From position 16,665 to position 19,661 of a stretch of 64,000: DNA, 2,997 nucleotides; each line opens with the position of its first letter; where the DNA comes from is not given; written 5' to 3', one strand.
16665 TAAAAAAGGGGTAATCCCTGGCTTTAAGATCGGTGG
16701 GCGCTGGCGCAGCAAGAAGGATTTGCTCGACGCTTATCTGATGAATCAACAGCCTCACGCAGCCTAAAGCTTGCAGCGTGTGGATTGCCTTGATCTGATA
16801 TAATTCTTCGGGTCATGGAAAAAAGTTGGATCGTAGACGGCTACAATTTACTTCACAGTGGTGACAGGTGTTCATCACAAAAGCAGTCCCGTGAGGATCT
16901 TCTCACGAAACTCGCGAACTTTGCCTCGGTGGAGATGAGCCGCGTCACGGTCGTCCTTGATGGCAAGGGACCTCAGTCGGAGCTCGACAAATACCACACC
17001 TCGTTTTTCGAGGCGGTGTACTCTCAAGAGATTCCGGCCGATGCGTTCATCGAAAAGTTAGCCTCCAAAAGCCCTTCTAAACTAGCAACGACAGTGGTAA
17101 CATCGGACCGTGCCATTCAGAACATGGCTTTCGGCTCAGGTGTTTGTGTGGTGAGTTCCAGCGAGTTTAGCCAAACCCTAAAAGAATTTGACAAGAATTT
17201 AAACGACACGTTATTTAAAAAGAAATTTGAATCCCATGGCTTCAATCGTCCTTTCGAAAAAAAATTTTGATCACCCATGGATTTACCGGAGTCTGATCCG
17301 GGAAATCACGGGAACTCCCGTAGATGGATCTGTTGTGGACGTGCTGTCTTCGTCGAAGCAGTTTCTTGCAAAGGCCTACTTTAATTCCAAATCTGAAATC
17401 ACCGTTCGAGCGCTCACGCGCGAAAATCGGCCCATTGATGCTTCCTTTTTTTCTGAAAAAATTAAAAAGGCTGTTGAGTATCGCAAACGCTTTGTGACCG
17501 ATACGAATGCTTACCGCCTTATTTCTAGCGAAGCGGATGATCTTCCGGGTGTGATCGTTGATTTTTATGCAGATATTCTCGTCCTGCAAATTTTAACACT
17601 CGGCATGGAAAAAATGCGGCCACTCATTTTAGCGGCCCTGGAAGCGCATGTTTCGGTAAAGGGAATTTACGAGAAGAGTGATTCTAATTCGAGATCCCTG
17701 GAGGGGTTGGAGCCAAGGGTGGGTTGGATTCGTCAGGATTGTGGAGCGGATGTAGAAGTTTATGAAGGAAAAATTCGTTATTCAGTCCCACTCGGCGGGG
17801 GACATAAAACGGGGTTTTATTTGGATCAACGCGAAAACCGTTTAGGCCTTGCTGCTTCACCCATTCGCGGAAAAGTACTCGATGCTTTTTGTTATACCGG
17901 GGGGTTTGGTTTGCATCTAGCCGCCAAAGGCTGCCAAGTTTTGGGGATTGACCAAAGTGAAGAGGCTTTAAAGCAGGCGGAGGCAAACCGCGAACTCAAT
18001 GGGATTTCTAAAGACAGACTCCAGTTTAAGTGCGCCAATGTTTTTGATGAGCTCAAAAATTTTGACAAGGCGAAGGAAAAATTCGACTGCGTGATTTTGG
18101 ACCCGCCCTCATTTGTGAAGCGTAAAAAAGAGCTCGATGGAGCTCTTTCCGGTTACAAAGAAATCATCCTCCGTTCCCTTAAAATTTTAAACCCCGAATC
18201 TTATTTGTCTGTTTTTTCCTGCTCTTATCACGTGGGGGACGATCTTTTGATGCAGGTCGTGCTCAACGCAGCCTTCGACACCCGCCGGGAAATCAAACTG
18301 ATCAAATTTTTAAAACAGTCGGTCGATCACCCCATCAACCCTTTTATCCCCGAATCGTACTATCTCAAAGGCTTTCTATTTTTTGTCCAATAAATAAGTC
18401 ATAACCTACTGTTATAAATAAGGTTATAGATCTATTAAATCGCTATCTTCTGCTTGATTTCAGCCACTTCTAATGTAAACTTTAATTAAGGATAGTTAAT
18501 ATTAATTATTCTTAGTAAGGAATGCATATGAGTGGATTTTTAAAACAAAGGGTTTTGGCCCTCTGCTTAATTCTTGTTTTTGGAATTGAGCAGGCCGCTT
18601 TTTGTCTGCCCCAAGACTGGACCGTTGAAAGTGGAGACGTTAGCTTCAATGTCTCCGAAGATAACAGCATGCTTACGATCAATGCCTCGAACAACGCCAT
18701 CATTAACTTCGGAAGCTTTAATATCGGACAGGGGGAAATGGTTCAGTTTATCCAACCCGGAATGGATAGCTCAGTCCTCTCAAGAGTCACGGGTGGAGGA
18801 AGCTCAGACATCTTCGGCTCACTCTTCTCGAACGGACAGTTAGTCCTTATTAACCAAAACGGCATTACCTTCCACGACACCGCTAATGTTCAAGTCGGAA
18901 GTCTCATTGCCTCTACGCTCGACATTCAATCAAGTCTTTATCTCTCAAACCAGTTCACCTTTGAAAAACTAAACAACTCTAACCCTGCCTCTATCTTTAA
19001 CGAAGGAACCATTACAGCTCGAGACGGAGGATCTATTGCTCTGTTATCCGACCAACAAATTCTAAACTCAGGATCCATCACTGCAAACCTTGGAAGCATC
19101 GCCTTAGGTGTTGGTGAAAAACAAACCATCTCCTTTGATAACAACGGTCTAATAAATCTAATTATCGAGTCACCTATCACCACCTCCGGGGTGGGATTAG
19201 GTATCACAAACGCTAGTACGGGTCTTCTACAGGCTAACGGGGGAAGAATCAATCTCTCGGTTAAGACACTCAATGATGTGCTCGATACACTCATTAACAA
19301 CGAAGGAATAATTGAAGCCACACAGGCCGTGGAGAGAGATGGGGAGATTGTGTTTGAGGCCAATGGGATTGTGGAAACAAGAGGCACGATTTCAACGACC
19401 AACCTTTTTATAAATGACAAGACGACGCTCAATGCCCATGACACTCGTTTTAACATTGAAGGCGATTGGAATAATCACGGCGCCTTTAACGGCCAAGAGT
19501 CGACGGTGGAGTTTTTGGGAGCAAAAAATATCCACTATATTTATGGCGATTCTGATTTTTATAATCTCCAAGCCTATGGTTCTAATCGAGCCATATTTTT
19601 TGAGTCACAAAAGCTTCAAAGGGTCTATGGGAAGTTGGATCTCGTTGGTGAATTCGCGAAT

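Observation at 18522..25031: Orphan two-partner-secretion (TPS) exoprotein: TPS domain, beta-helix and YVTN propeller, with no TpsB partner in the window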

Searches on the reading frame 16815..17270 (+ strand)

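Call 7: search_protein_families(library=pfam, proteins=[window:16815-17270:+], max_evalue=0.001)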
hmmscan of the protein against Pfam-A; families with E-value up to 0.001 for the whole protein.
window:16815-17270:+ (151 aa): 1 family
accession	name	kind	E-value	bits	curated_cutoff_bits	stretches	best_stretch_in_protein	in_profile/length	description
PF05991.17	NYN_YacP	-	8.2e-25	88.2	24.6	1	6-137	2-142/166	YacP-like NYN domain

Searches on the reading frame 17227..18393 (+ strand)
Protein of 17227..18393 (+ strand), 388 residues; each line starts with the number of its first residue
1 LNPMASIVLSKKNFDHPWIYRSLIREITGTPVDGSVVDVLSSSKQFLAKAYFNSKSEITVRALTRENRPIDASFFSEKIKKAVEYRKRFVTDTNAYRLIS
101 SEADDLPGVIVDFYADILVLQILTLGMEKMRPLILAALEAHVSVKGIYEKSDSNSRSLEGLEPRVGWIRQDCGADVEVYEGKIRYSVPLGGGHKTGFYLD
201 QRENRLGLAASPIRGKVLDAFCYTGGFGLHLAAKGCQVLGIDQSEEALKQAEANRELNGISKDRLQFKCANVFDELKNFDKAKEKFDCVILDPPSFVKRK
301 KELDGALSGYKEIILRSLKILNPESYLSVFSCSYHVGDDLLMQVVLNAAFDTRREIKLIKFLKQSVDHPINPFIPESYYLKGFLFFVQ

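Call 7: search_protein_families(library=pfam, proteins=[window:17227-18393:+], max_evalue=0.001)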
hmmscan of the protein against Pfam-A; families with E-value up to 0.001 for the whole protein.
window:17227-18393:+ (388 aa): 10 families
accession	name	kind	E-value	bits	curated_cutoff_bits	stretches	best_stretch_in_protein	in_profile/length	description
PF10672.15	Methyltrans_SAM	-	1.8e-16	60.7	27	1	168-347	78-254/286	S-adenosylmethionine-dependent methyltransferase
PF17785.7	PUA_3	-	6.8e-15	55.1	22.6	1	16-65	15-64/64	PUA-like domain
PF13847.12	Methyltransf_31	-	2.8e-13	50.2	27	1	216-336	6-122/145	Methyltransferase domain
PF09445.16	Methyltransf_15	-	2.6e-12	47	22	1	216-294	3-80/165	RNA cap guanine-N2 methyltransferase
PF13649.12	Methyltransf_25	-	8.8e-09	36.4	27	1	217-291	1-70/97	Methyltransferase domain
PF05175.20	MTS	-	9.4e-07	29.1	23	1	213-331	31-140/170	Methyltransferase small domain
PF03602.21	Cons_hypoth95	-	1.7e-06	28.3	24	1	213-294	40-122/182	Conserved hypothetical protein 95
PF08242.18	Methyltransf_12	-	7.7e-06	27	30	1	219-290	2-70/98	Methyltransferase domain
PF08241.18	Methyltransf_11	-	6.3e-05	24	21.2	1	219-290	2-65/95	Methyltransferase domain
PF01728.25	FtsJ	-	0.00032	21.1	24.1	1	215-363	23-153/181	FtsJ-like methyltransferase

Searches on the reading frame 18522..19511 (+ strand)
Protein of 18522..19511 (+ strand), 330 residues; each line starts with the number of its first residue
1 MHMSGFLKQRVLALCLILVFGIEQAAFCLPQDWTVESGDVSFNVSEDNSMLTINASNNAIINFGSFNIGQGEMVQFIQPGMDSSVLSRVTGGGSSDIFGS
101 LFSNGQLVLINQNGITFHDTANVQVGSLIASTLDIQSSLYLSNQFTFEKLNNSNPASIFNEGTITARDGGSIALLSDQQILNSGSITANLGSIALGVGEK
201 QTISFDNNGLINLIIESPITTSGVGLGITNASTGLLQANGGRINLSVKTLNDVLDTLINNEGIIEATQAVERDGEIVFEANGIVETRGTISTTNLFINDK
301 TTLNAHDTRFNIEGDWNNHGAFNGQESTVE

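Call 73: predict_structure(alignment_id=A10)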
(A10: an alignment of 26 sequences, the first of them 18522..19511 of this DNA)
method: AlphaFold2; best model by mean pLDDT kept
length: 330 residues; sequences in the alignment: 26
mean_pLDDT: 86.7   pTM: 0.84
mean pLDDT of the five models: 86.7, 85.0, 80.0, 78.5, 78.0
residues with pLDDT >= 90: 177; 70-90: 117; 50-70: 26; < 50: 10
segments of 3 or more residues with pLDDT < 50: 250-253
pLDDT, mean of each block of 10 residues (from residue 1): 70 81 65 98 95 98 97 98 97 96 98 98 98 98 96 93 96 95 92 92 87 83 58 81 74 59 66 72 80 86 86 89 88
secondary structure, 60 per line:
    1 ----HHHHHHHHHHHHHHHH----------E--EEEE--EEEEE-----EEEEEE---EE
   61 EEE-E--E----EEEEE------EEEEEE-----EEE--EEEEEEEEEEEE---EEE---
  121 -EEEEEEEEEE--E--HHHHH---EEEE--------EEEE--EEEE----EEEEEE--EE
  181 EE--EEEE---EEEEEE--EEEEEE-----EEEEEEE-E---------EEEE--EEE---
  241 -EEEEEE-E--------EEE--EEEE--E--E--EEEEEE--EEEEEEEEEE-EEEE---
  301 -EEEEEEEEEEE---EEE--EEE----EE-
elements in order: H5-20 E34-37 E40-44 E50-55 E59-63 E73-77 E84-89 E95-97 E100-111 E115-117 E122-131 H137-141 E145-148 E157-160 E163-166 E171-176 E179-182 E185-188 E192-197 E200-205 E211-217 E229-232 E235-237 E242-247 E258-260 E263-266 E275-280 E283-292 E294-297 E302-312 E316-318 E321-323

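Call 76: fold_search(model_id=the predicted structure, library=pdb)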
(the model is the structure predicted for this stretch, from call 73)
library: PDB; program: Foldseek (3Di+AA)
matches with E <= 10: 124; with E <= 0.001: 9
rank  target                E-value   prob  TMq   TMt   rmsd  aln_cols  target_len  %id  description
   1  2odl                  2.0e-17  1.00  0.66  0.59   7.3       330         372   29  Crystal structure of the HMW1 secretion domain from Haemophilus influenzae (released 2007-08-21)
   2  8cpk_B                3.1e-17  1.00  0.72  0.62   5.0       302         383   27  Crystal structure of EtpA secretion domain from Enterotoxigenic Escherichia coli (released 2024-01-10)
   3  8cpk_A                1.7e-16  1.00  0.68  0.58   7.0       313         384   26  Crystal structure of EtpA secretion domain from Enterotoxigenic Escherichia coli (released 2024-01-10)
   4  4i84_A                2.6e-15  1.00  0.65  0.71   6.8       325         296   24  The crystal structure of the Haemophilus influenzae HxuA secretion domain involved in the two-partner secretion pathwa (released 2013-11-13)
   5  8vbb_A                5.3e-14  1.00  0.73  0.24   3.5       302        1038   28  The secreted adhesin EtpA of Enterotoxigenic Escherichia coli in complex with the mouse mAb 1G05 (released 2024-09-04)
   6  4i84_B                6.1e-14  1.00  0.61  0.73   6.9       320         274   24  The crystal structure of the Haemophilus influenzae HxuA secretion domain involved in the two-partner secretion pathwa (released 2013-11-13)
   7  4rt6_A                1.7e-12  1.00  0.59  0.26   8.8       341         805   21  Structure of a complex between hemopexin and hemopexin binding protein (released 2016-05-18)
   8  4rm6                  2.1e-12  1.00  0.67  0.30   5.6       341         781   24  Crystal structure of Hemopexin Binding Protein (released 2016-05-18)
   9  1rwr                  1.8e-05  1.00  0.47  0.51   8.8       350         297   12  Crystal structure of filamentous hemagglutinin secretion domain (released 2004-04-13)
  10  5keh                  1.9e-03  1.00  0.46  0.60   6.1       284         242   15  Truncated hemolysin A from P. mirabilis at 2.0 Angstroms resolution crystallized in a high salt condition (released 2017-03-22)
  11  6pyk                  2.2e-03  1.00  0.42  0.56   6.1       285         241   13  P. mirabilis hemolysin A mutant - F80L (released 2020-08-05)
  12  3fy3                  2.4e-03  1.00  0.43  0.59   5.0       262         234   16  Crystal structure of truncated hemolysin A from P. mirabilis (released 2009-06-02)
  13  4w8s                  2.4e-03  1.00  0.43  0.59   5.0       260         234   16  Crystal structure of truncated hemolysin A Q125S/Y134S from P. mirabilis at 1.5 Angstroms resolution (released 2015-10-07)
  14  6q0p                  4.5e-03  1.00  0.44  0.59   5.0       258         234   16  P. mirabilis hemolysin A mutant - Y134S (released 2020-08-05)
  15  4w8r                  4.7e-03  1.00  0.44  0.59   4.8       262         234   16  Crystal structure of hemolysin A Y134F from P. mirabilis at 1.5 Angstroms resolution (released 2015-10-07)
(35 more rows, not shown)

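Call 86: find_related_loci(query=window:18522-19511:+, collection=metagenome_contigs, flank=10000)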
Query window:18522-19511:+ (330 aa) in metagenome_contigs; peptide patterns used: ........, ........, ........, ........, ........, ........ (x = any residue, [..] = any of these).
148 stretches matched a pattern; 8 encode a relative of the query (tblastn E <= 1e-3); 8 distinct loci.
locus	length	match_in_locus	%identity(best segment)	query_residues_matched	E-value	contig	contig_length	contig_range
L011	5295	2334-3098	42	29-282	2e-50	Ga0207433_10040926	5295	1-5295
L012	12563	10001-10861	37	1-290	2e-49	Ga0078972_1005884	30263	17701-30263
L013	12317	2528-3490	33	6-327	3e-45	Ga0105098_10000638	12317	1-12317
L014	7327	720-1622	35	7-291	2e-38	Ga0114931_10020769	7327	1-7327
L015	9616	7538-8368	35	4-293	7e-38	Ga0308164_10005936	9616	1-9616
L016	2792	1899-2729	35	11-291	5e-33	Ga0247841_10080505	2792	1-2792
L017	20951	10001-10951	35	15-327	3e-46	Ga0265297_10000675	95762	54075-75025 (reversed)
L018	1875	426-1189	45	29-282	4e-23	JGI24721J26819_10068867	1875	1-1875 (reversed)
